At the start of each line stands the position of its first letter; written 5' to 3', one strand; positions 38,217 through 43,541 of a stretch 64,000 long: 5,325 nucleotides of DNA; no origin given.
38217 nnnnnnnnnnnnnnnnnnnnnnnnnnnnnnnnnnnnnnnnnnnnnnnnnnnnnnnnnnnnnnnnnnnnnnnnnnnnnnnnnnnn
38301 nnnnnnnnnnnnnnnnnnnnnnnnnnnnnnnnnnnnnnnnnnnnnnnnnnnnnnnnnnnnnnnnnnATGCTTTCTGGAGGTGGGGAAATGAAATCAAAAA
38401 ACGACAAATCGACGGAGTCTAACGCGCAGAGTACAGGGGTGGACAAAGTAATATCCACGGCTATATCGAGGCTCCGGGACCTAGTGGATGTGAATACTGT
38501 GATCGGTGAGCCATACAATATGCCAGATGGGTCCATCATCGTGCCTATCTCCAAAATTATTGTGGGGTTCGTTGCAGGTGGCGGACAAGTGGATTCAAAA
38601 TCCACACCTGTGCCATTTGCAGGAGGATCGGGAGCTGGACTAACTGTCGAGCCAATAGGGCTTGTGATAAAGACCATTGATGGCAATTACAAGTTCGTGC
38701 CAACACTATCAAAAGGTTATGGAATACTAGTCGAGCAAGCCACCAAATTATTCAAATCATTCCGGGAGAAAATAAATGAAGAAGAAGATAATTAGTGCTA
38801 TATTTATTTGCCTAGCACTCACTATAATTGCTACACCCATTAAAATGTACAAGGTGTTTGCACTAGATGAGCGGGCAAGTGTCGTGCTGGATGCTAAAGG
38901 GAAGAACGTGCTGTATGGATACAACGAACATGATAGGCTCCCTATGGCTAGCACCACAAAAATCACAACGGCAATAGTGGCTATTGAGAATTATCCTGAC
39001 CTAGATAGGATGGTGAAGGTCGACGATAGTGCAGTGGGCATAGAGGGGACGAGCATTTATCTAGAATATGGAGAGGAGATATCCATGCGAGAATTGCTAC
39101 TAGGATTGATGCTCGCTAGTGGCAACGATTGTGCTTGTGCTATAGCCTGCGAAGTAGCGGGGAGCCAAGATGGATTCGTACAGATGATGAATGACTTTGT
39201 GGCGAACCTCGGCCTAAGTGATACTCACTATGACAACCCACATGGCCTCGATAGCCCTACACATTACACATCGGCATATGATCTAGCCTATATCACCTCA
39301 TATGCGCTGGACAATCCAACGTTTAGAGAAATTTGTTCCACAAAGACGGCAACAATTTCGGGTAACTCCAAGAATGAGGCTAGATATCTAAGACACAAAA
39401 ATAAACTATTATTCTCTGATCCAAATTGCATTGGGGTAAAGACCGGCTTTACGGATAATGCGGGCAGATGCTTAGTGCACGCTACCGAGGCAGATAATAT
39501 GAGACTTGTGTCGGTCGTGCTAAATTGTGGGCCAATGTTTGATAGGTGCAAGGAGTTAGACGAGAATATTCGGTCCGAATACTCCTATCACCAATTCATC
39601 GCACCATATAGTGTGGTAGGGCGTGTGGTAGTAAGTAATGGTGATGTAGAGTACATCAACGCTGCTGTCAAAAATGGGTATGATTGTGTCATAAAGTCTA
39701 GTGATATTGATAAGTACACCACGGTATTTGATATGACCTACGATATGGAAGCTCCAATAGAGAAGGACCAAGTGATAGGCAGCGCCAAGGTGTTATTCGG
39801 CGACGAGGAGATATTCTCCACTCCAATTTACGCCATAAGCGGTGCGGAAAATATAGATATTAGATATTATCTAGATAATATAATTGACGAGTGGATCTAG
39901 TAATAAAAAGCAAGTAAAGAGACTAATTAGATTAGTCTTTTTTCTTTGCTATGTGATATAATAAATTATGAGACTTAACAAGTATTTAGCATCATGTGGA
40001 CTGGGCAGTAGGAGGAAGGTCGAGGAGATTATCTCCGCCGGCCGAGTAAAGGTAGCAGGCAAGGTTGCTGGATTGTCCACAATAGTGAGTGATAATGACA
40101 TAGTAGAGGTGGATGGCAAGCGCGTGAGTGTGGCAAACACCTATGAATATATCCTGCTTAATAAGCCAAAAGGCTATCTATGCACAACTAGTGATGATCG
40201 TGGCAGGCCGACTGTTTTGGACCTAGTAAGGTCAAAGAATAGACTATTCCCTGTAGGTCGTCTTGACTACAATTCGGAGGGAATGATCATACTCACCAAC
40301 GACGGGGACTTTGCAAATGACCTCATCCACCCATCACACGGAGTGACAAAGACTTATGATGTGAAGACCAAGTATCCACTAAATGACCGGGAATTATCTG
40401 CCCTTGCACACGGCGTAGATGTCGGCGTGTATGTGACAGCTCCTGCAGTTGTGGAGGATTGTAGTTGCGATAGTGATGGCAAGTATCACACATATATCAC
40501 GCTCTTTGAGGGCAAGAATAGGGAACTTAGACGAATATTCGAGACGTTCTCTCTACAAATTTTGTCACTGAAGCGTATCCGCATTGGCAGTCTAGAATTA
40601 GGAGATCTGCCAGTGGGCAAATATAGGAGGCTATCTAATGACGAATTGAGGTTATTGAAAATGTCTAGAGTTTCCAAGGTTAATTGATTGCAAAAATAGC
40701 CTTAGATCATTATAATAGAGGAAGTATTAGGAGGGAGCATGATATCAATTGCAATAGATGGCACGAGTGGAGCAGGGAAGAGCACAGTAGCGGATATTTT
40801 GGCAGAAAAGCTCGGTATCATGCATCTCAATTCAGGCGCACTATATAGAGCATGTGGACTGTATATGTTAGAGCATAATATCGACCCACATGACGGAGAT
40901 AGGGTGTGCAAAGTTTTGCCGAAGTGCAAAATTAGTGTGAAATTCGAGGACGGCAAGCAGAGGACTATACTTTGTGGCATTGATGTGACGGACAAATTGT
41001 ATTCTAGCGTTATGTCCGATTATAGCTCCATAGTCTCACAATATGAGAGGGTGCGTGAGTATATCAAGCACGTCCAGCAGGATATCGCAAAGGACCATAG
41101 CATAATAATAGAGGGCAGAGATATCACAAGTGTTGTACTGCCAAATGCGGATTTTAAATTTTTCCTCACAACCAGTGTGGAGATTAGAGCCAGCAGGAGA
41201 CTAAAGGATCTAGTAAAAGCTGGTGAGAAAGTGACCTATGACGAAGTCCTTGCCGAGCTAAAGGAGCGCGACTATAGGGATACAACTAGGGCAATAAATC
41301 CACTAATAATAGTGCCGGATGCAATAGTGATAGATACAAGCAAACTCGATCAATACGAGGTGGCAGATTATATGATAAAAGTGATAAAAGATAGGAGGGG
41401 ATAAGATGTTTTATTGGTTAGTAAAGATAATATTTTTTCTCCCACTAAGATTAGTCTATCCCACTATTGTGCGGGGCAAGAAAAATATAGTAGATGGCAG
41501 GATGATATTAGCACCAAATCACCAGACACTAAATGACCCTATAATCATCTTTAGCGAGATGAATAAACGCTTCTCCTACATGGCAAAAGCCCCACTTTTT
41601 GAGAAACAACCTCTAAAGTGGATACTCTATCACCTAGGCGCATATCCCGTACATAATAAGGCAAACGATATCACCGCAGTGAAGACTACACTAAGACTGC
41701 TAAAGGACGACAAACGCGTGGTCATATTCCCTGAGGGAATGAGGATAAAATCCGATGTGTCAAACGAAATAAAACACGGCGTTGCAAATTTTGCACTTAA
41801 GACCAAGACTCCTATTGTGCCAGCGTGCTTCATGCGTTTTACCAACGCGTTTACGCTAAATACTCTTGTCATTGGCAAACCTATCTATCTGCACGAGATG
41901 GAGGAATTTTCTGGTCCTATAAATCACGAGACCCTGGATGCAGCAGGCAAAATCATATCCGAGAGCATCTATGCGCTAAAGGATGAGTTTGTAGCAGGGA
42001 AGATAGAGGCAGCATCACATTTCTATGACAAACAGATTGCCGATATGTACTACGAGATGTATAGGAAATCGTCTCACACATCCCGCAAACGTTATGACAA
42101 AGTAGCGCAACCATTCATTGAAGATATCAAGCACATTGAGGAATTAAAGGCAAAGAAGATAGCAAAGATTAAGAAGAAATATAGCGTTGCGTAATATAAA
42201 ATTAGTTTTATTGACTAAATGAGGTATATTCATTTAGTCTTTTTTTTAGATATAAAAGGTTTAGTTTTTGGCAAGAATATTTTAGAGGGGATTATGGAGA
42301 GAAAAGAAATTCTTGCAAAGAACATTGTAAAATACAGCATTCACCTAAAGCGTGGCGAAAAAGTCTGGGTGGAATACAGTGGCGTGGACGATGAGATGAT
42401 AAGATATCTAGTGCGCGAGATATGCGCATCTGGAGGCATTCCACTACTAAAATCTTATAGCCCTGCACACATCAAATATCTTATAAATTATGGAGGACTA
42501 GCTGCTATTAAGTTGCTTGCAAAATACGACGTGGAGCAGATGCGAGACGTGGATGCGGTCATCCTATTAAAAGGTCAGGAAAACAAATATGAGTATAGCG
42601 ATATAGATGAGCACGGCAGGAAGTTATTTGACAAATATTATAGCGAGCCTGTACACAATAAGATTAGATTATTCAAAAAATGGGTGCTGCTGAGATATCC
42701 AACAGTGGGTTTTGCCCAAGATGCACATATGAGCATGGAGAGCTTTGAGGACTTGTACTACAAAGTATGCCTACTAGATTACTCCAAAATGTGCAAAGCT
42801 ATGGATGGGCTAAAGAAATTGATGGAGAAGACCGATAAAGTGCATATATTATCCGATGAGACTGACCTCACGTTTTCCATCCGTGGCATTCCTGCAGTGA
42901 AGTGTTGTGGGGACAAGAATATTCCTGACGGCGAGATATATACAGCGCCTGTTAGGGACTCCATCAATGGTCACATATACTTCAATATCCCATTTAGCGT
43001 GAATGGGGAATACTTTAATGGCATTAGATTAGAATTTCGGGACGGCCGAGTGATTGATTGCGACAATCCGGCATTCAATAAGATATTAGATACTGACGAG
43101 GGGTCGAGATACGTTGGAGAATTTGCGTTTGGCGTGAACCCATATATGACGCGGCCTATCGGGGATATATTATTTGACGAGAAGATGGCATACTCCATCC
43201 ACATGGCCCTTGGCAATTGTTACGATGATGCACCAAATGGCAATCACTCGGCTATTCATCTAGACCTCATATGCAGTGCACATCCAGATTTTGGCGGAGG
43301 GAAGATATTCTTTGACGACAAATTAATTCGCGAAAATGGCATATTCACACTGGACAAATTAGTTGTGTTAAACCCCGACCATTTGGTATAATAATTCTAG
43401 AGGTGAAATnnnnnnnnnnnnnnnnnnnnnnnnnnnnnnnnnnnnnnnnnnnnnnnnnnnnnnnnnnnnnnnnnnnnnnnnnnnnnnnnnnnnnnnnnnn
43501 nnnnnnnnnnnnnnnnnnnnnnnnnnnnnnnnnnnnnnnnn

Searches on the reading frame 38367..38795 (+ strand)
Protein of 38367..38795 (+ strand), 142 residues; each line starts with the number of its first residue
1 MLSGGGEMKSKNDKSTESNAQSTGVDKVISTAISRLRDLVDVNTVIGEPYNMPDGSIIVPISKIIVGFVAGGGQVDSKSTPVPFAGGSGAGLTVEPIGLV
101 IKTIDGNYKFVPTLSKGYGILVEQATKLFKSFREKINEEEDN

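Call 47: search_protein_families(library=pfam, proteins=[window:38367-38795:+], max_evalue=0.001)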
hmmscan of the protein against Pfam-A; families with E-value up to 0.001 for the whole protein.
window:38367-38795:+ (142 aa): 1 family
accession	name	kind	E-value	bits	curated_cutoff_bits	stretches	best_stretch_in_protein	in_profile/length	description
PF09579.15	Spore_YtfJ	-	3.3e-14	53.4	25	1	52-124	3-75/81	Sporulation protein YtfJ (Spore_YtfJ)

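Call 50: search_protein_families(library=ncbifam, proteins=[window:38367-38795:+], max_evalue=0.01)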
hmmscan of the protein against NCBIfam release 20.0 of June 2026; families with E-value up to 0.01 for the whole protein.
window:38367-38795:+ (142 aa): 1 family
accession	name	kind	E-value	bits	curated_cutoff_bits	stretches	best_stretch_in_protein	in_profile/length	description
TIGR02874.1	spore_ytfJ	equivalog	3.8e-22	78.9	116.3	1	25-137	4-122/125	GerW family sporulation protein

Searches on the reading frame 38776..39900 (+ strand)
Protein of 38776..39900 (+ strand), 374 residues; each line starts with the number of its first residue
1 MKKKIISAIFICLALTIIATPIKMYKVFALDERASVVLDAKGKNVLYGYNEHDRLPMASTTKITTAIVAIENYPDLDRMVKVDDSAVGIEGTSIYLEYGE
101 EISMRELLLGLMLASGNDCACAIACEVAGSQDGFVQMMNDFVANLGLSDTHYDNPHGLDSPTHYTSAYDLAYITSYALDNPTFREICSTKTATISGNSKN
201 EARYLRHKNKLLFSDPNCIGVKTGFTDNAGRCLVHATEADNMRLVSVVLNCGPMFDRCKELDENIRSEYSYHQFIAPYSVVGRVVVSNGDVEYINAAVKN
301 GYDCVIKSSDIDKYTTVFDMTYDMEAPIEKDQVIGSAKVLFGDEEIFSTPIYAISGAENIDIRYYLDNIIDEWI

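Call 47: search_protein_families(library=pfam, proteins=[window:38776-39900:+], max_evalue=0.001)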
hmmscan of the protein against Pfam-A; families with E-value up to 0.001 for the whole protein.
window:38776-39900:+ (374 aa): 3 families
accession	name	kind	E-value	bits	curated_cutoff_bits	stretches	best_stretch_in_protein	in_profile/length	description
PF00768.25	Peptidase_S11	-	5.4e-57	193.4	27.6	1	31-250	11-236/239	D-alanyl-D-alanine carboxypeptidase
PF07943.18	PBP5_C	-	1.9e-11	44.4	21.2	1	269-353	1-85/91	Penicillin-binding protein 5, C-terminal domain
PF13354.11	Beta-lactamase2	-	6.3e-07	29.4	22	1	37-171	4-140/214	Beta-lactamase enzyme family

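Call 50: search_protein_families(library=ncbifam, proteins=[window:38776-39900:+], max_evalue=0.01)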
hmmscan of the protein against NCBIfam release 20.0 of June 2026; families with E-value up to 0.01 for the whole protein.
window:38776-39900:+ (374 aa): 9 families
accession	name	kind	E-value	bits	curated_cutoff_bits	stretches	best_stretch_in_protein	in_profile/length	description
NF008489.0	PRK11397.1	equivalog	1.1e-39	136.3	610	1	26-355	31-370/389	serine-type D-Ala-D-Ala carboxypeptidase DacD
NF008059.0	PRK10793.1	equivalog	2.3e-34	118.8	694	1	26-351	40-375/403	D-alanyl-D-alanine carboxypeptidase DacA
NF007445.0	PRK10001.1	equivalog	3.1e-34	118.4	765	1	8-354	16-371/400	serine-type D-Ala-D-Ala carboxypeptidase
NF008668.0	PRK11669.1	equivalog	7e-32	110.8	294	1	28-250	39-262/316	D-alanyl-D-alanine endopeptidase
NF038273.1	strep_PBP3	exception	6.4e-28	97.9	490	1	3-345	1-369/407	D-alanyl-D-alanine carboxypeptidase PBP3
NF000471.1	vanY_of_D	exception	1.7e-23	83.4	625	1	35-249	102-333/354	transpeptidase-like D-Ala-D-Ala carboxypeptidase VanY-D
NF038258.2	PBP4_Staph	exception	1.4e-16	60.4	500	1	35-290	44-316/366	penicillin-binding protein PBP4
NF033103.1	bla_class_A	equivalog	0.0005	19.3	200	1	43-153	22-132/257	class A beta-lactamase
NF033140.0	blaZ_mecC_type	exception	0.0047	16.4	600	1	47-151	51-152/283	mecC-type penicillin-hydrolyzing class A beta-lactamase BlaZ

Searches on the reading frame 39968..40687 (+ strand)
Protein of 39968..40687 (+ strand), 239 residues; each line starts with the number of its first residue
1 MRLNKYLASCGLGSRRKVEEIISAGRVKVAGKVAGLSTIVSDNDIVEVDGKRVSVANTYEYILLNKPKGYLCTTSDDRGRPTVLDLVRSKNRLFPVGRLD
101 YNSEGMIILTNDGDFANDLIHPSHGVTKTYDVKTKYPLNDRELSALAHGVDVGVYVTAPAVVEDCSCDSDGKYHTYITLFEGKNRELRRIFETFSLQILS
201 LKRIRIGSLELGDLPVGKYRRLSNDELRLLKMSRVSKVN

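Call 47: search_protein_families(library=pfam, proteins=[window:39968-40687:+], max_evalue=0.001)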
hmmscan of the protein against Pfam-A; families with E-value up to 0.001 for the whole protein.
window:39968-40687:+ (239 aa): 2 families
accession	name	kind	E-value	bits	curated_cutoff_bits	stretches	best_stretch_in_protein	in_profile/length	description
PF00849.27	PseudoU_synth_2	-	1.4e-18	68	26.8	1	61-192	2-151/152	RNA pseudouridylate synthase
PF01479.30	S4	-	8.2e-11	41.9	22.8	1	1-46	1-48/48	S4 domain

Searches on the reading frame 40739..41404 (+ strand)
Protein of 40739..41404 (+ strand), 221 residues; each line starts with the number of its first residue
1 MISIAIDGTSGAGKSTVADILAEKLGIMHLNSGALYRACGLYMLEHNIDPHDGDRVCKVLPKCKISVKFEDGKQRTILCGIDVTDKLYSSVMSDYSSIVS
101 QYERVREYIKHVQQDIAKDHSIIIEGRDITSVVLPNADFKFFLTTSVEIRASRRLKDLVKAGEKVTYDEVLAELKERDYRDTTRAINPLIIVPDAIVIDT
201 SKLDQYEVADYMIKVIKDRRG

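Call 47: search_protein_families(library=pfam, proteins=[window:40739-41404:+], max_evalue=0.001)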
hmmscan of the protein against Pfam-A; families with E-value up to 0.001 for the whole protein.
window:40739-41404:+ (221 aa): 5 families
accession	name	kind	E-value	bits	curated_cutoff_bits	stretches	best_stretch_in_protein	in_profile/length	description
PF02224.24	Cytidylate_kin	-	2.1e-64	217.5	26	1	4-217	1-210/211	Cytidylate kinase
PF13189.12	Cytidylate_kin2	-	2e-08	35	28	1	4-180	2-149/176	Cytidylate kinase-like family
PF13238.12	AAA_18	-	5.1e-08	33.9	29.4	1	4-156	1-110/128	AAA domain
PF13207.12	AAA_17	-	3.6e-06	27.7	27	1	8-38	2-32/136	AAA domain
PF00485.24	PRK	-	4.7e-05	23.7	22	0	4-31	2-29/196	Phosphoribulokinase / Uridine kinase family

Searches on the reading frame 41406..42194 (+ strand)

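Call 47: search_protein_families(library=pfam, proteins=[window:41406-42194:+], max_evalue=0.001)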
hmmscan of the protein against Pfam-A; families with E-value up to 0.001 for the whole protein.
window:41406-42194:+ (262 aa): 1 family
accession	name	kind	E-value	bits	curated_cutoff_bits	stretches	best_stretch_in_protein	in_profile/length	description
PF01553.26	Acyltransferase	-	6.1e-21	75.1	23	1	22-142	4-131/132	Acyltransferase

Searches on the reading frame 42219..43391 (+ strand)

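Call 47: search_protein_families(library=pfam, proteins=[window:42219-43391:+], max_evalue=0.001)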
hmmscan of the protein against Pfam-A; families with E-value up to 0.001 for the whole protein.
window:42219-43391:+ (390 aa): 1 family
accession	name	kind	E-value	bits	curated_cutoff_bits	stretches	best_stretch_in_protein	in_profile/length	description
PF02073.20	Peptidase_M29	-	6.6e-43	147.5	27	1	30-356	6-386/406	Thermophilic metalloprotease (M29)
